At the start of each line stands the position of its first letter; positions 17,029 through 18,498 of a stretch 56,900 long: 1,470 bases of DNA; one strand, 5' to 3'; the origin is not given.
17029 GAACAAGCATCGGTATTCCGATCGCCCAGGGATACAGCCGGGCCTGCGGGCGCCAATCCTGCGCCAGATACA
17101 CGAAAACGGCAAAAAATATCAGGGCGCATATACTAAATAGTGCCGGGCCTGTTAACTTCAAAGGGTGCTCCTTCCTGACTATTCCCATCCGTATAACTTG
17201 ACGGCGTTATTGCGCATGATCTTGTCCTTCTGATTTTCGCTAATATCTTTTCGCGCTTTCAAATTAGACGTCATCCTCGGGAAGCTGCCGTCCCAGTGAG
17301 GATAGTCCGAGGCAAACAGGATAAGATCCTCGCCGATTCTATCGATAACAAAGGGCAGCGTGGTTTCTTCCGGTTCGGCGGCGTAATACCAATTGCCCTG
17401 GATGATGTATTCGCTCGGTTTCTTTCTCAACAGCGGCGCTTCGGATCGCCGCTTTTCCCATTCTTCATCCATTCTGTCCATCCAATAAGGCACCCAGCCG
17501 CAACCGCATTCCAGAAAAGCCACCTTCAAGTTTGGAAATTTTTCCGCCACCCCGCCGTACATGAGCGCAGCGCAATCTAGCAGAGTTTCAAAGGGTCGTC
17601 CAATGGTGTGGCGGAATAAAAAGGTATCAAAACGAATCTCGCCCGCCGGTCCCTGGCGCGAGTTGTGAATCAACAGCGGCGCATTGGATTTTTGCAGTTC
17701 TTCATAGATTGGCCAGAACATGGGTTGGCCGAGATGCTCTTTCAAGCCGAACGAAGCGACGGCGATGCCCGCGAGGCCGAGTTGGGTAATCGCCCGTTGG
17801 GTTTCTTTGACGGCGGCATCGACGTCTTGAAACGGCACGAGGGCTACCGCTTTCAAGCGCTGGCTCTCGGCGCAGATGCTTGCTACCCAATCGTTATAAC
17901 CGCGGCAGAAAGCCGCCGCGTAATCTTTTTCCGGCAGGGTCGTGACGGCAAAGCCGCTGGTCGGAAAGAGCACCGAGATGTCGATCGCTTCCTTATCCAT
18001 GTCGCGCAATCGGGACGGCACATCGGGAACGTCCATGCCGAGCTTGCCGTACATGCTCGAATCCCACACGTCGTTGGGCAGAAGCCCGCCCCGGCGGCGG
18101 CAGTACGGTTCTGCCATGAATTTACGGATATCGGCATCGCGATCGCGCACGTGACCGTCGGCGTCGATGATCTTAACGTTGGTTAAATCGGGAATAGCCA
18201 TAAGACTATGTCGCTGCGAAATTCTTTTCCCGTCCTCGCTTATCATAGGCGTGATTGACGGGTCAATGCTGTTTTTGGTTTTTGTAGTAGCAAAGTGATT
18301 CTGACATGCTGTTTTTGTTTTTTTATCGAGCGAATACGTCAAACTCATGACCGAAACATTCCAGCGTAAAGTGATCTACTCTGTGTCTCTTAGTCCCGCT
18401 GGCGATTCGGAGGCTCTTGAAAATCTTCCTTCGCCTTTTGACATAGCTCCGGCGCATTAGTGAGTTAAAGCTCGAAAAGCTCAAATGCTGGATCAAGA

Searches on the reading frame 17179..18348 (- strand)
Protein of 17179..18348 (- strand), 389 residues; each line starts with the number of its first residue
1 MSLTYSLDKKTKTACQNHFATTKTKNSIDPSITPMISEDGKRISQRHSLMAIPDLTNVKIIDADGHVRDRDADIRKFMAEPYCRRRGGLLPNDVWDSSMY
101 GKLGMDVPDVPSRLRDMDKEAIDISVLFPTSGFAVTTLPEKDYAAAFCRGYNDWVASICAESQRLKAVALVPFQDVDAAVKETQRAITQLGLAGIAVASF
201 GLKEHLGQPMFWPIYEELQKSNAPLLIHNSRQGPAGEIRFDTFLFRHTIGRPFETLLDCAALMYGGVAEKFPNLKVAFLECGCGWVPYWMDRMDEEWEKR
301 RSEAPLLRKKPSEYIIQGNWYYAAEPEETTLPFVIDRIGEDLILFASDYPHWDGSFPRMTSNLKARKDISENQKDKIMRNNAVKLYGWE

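Call 85: search_protein_families(library=pfam, proteins=[window:17179-18348:-], max_evalue=0.00001)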
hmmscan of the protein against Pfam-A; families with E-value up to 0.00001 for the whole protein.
window:17179-18348:- (389 aa): 1 family
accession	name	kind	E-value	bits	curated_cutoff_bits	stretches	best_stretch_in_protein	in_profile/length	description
PF04909.20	Amidohydro_2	-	3.6e-31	109.5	26.4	1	140-387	54-288/289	Amidohydrolase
